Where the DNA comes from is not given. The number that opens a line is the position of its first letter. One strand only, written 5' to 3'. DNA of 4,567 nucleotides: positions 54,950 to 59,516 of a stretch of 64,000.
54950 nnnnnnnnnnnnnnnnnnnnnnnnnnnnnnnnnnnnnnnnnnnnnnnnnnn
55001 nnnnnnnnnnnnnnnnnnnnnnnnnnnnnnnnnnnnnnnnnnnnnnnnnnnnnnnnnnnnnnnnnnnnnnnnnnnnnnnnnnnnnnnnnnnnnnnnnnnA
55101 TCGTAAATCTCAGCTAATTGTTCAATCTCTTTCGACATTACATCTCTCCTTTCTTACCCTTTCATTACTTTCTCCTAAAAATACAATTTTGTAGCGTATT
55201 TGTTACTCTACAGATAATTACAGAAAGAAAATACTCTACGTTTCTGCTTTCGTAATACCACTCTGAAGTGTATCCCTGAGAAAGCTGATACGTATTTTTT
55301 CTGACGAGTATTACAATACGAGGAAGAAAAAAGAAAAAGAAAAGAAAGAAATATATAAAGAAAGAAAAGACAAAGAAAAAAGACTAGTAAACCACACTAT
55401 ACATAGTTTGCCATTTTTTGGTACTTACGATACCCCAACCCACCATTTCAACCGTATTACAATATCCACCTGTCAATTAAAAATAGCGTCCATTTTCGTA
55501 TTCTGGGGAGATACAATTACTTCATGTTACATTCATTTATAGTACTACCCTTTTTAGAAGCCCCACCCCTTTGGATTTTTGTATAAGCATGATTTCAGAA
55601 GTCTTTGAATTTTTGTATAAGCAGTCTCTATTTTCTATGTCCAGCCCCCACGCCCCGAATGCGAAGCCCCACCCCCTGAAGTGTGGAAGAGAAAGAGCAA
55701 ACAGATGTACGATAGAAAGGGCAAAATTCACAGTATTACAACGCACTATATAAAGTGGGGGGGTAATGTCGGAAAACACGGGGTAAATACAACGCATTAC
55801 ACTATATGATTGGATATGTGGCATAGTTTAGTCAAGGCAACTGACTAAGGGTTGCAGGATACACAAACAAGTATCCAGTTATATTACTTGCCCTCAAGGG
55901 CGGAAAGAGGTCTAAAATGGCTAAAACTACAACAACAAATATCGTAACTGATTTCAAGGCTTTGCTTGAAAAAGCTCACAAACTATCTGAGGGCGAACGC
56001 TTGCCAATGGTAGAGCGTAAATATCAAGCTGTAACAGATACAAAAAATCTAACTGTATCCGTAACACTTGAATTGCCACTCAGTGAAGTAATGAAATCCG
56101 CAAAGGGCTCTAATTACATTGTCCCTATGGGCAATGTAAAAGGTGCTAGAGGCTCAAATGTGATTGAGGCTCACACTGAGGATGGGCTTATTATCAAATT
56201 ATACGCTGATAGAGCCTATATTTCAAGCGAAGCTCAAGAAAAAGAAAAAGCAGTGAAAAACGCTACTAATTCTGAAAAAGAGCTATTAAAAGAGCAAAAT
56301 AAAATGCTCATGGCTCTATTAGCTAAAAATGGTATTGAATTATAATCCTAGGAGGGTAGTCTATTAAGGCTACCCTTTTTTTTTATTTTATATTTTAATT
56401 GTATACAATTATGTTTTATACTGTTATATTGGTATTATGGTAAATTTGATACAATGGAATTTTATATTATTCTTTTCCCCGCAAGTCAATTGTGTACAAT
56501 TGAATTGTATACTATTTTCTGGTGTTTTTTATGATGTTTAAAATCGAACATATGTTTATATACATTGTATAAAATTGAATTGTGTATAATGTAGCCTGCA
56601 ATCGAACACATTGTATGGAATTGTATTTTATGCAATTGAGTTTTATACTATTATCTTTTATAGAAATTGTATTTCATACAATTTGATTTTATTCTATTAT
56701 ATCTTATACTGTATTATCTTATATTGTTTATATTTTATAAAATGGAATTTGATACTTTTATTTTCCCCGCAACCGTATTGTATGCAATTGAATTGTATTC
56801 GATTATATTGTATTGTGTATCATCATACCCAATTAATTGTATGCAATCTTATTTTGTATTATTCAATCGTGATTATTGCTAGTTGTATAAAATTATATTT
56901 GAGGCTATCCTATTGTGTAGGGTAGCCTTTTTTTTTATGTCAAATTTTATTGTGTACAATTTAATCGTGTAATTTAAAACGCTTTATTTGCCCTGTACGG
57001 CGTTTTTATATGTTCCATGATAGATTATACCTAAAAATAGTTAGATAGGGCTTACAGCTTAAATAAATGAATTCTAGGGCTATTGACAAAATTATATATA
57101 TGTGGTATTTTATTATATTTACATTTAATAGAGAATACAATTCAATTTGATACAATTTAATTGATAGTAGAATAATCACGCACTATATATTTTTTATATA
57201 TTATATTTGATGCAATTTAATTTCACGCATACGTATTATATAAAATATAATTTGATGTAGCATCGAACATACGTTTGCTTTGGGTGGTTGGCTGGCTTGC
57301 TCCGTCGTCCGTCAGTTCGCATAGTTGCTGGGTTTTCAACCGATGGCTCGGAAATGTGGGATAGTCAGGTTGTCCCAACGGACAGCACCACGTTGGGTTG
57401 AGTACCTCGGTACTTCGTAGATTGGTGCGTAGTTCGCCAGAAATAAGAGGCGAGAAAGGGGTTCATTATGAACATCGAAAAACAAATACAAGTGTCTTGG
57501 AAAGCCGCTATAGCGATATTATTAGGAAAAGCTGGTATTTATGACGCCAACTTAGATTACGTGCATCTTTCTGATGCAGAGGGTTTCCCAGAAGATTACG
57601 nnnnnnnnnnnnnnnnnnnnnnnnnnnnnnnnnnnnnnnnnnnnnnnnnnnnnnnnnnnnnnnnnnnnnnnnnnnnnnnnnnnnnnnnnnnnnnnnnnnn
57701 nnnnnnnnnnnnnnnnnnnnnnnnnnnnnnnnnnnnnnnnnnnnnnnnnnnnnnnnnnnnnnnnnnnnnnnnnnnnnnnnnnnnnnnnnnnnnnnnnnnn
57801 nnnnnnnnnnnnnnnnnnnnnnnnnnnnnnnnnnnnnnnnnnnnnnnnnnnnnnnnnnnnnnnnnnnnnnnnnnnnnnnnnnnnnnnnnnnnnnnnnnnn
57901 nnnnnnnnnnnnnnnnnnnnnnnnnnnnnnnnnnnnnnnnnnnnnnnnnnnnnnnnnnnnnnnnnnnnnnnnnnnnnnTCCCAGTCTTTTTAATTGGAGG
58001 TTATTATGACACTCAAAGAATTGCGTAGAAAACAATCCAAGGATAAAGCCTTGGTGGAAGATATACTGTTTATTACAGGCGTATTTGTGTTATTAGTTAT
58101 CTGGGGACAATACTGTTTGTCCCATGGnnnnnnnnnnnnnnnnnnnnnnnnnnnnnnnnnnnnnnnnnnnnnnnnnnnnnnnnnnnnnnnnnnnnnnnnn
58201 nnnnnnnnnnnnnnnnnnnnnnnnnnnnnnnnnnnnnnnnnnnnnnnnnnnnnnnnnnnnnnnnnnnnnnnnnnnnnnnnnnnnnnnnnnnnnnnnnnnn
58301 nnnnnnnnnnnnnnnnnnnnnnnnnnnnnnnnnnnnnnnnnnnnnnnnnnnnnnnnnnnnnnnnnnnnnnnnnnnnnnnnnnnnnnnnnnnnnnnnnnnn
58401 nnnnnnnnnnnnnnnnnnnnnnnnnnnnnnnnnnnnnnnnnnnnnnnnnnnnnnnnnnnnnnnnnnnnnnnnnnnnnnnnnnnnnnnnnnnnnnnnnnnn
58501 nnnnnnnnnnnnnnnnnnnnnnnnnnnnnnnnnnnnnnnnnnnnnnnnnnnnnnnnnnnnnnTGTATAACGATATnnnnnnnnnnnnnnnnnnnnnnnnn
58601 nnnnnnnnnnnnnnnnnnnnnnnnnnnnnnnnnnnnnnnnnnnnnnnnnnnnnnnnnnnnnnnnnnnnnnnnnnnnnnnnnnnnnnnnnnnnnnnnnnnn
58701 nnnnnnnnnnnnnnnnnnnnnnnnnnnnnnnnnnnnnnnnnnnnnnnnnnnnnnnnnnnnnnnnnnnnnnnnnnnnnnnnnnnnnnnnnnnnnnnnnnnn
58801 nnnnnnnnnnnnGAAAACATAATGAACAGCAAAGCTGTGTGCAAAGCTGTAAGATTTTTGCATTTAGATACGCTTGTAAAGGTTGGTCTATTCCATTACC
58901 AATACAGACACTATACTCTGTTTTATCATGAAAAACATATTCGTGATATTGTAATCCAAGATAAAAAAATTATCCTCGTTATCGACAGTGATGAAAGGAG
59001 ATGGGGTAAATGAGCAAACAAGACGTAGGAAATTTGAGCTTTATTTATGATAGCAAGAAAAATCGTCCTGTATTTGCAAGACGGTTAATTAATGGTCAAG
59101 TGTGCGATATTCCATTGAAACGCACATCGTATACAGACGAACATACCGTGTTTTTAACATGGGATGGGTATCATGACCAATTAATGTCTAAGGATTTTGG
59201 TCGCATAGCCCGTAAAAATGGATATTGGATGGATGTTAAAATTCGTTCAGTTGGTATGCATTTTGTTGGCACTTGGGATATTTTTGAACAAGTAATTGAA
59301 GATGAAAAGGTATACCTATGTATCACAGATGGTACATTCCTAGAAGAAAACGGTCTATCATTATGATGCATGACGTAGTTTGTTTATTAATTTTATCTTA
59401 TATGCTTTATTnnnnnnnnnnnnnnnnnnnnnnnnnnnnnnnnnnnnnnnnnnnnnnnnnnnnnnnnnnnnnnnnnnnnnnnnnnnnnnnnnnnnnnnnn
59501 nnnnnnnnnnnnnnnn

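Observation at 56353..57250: ORF-free iteron block bracketed by two related intrinsic terminators: candidate origin or regulatory RNA locus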

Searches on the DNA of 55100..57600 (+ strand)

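Call 3: search_dna_similar(query=window:55100-57500:+, collection=phages, mode=near, max_rows=30)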
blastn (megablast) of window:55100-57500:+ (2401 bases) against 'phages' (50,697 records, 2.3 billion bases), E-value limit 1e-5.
No match.

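Call 24: search_rna_families(source=window, start=55100, end=57600, threshold=evalue, max_evalue=10)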
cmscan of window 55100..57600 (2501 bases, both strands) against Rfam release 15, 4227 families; matches with E-value up to 10: 7.
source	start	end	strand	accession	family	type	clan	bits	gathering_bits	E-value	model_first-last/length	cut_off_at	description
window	56901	56965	-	RF02844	RefA9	Gene; antisense;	-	22.3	49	2.3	1-64/64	no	Enterococcus sRNA A9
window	56157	56254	+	RF02619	BSnc115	Gene; sRNA;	-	21.8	115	0.18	1-91/91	no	Brucella sRNA 115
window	56284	56387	+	RF00558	L20_leader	Cis-reg; leader;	-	21.1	58.7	0.48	1-127/127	no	Ribosomal protein L20 leader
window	56231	56284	+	RF01202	sn2991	Gene; snRNA; snoRNA; CD-box;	-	18.3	60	6.9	1-98/98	no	Small nucleolar RNA sn2991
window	56332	56382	+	RF01489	sbrA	Gene; sRNA;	-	18.2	45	2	1-71/71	no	Listeria sRNA sbrA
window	55893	55909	+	RF03156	L31-Firmicutes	Cis-reg; leader;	CL00118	15.8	33.3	4.9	1-32/32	no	L31-Firmicutes ribosomal protein leader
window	56353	56387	-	RF02050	STnc470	Gene; sRNA;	-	11.3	80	8.9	102-141/226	no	Salmonella enterica sRNA STnc470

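Call 49: search_dna_similar(query=window:56346-57470:+, collection=phages, mode=distant, max_rows=15, max_evalue=0.01)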
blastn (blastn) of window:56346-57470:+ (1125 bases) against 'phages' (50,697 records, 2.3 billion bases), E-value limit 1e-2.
No match.

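Call 91: build_rna_model(alignment_id=A1, structure=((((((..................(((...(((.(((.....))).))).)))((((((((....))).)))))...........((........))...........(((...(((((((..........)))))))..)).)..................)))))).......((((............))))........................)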
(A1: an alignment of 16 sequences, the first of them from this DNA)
Model R1 built from alignment A1 (16 sequences, 219 columns); structure: as given.
model positions 212; base pairs 39; branch points 4; effective number of sequences 1.51; information 0.589 bits per position. Calibrated on 0.2 Mb of random sequence (short: E-values are rough).
structure used (alignment columns):
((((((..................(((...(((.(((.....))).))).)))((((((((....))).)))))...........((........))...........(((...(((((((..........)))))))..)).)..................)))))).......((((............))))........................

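Call 92: search_with_rna_model(model_id=R1, sources=[window, L034, L036, L037, L038, L039, L040, L041, L042, L047, L048, L050, L051, L052, L059, L060, L062, L063], max_evalue=1, show_alignments=3)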
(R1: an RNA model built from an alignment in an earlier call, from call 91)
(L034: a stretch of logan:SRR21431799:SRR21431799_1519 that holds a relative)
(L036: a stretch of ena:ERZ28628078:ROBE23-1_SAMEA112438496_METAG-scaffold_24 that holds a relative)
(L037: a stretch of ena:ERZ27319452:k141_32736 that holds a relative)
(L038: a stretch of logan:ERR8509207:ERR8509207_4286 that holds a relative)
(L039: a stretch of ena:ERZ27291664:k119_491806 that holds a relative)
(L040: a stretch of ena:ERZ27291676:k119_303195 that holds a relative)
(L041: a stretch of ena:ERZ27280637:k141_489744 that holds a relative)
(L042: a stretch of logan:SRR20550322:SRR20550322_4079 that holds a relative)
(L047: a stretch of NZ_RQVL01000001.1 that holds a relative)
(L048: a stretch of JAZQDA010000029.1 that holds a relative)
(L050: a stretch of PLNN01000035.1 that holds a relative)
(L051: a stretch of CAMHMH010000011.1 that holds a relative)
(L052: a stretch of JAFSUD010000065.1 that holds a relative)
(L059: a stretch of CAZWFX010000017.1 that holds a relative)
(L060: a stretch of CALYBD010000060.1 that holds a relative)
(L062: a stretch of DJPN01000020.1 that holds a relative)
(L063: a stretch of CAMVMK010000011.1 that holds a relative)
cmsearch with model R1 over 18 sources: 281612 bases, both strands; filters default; matches with E-value up to 1: 3.
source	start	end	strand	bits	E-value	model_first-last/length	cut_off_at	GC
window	57261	57472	+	190.8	5e-51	1-212/212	no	0.51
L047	1416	1554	-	12.9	0.11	1-212/212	no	0.31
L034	3668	3688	+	9.9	0.75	54-74/212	no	0.38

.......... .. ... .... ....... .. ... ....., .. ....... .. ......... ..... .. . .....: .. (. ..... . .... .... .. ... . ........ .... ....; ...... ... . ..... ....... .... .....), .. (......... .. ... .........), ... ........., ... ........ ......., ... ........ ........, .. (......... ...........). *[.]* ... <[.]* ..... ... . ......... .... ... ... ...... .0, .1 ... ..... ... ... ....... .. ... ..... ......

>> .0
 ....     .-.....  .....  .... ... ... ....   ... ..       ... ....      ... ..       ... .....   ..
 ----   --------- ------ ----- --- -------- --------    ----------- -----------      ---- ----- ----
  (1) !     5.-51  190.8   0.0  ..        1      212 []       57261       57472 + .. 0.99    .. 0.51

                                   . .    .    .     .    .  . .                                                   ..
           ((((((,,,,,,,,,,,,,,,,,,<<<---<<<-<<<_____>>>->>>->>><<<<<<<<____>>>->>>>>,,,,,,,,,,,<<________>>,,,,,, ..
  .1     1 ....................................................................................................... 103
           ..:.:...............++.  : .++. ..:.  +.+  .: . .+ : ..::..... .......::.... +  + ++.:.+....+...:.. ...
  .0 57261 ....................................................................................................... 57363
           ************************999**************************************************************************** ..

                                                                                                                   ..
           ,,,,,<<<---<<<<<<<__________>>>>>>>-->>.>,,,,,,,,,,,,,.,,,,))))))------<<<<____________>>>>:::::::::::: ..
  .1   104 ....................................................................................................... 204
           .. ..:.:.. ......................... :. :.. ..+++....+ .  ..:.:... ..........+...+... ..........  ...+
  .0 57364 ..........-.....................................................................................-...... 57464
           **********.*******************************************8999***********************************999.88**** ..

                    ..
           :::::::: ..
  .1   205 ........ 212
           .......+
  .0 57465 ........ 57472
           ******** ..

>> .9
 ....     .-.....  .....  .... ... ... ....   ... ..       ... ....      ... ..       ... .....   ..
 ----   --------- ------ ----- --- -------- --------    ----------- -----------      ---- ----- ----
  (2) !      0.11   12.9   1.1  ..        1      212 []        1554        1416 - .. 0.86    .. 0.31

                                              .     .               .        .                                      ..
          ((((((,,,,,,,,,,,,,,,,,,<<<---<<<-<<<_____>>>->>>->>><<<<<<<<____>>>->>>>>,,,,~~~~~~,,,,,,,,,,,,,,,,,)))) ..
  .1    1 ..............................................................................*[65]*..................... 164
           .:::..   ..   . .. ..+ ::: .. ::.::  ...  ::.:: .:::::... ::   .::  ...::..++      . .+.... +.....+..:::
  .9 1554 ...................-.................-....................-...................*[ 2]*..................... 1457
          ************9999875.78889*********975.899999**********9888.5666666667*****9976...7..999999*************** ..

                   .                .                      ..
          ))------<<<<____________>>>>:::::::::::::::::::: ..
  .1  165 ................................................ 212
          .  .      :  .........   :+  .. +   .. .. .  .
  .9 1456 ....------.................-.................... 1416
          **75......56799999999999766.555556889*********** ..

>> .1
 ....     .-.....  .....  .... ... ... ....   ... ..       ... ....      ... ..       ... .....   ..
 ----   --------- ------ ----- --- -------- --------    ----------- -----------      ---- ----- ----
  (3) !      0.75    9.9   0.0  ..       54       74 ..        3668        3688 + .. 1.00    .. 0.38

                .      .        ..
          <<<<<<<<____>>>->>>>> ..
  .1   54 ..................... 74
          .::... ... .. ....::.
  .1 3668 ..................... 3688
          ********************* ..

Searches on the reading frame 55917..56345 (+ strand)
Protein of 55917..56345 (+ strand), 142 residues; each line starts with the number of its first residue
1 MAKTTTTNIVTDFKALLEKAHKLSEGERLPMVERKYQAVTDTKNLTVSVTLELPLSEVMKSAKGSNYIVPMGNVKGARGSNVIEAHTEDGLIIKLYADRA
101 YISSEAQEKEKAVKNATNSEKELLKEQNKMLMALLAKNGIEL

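Call 12: search_protein_families(library=phrogs, proteins=[window:55917-56345:+], max_evalue=0.001)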
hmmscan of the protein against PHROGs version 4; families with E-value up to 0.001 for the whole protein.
window:55917-56345:+ (142 aa): 0 families

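Call 13: search_protein_families(library=pfam, proteins=[window:55917-56345:+], max_evalue=0.01)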
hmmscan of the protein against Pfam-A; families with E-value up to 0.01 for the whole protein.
window:55917-56345:+ (142 aa): 0 families

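Call 62: find_homologous_proteins(query=window:55917-56345:+, max_evalue=0.001)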
Query window:55917-56345:+ (142 aa): 52 proteins with E <= 0.001 among 78 candidates.
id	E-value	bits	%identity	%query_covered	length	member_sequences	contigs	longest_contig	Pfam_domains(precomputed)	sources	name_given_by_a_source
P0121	2.8e-81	287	100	100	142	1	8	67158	-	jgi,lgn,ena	jgi:hypothetical protein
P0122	3.7e-81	287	99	100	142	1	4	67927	-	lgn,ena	-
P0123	5.3e-81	286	99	100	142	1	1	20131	-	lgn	-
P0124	1.3e-80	285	99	100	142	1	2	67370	-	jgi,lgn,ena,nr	jgi:hypothetical protein|nr:MAG TPA: hypothetical protein [Caudoviricetes sp.]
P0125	1.3e-80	285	99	100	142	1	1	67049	-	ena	-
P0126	1.3e-80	285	99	100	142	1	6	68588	-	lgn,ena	-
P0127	1.8e-80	285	99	100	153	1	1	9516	-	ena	-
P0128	6.5e-80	283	98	100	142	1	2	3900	-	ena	-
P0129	5.6e-79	280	97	100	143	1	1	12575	-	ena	-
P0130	1.4e-78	279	96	100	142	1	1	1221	-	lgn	-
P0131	3.1e-76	271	95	100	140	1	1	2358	-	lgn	-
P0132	1.2e-69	250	83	100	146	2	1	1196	-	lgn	-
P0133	4.1e-69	248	83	100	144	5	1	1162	-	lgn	-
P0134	6.5e-68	244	83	99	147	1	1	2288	-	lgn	-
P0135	8.2e-67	241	82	100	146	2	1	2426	-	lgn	-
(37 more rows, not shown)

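Call 69: predict_structure(alignment_id=A2)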
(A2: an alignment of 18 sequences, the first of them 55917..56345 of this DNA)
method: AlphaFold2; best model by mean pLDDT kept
length: 142 residues; sequences in the alignment: 18
mean_pLDDT: 43.0   pTM: 0.20
mean pLDDT of the five models: 43.0, 40.1, 39.5, 38.5, 36.8
residues with pLDDT >= 90: 0; 70-90: 1; 50-70: 32; < 50: 109
segments of 3 or more residues with pLDDT < 50: 1-108
pLDDT, mean of each block of 10 residues (from residue 1): 36 43 39 38 35 43 37 35 38 38 42 52 61 63 54
secondary structure, 60 per line:
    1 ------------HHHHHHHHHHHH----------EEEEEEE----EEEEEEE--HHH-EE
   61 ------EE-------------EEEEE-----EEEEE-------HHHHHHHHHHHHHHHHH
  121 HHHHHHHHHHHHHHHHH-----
elements in order: H13-24 E35-41 E46-52 E82-86 E92-96 H104-137

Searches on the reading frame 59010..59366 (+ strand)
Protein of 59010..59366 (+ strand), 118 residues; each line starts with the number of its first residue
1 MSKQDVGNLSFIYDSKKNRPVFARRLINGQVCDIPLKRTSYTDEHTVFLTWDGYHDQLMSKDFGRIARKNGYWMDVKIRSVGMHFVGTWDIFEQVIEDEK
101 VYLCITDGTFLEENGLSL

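Call 12: search_protein_families(library=phrogs, proteins=[window:59010-59366:+], max_evalue=0.001)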
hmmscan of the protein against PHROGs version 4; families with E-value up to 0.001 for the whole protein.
window:59010-59366:+ (118 aa): 1 family
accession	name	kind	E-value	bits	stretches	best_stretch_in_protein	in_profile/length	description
phrog_7990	-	unknown function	0.0003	21.7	1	24-78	4-58/72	-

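Call 13: search_protein_families(library=pfam, proteins=[window:59010-59366:+], max_evalue=0.01)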
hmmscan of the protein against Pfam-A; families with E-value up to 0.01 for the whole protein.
window:59010-59366:+ (118 aa): 0 families
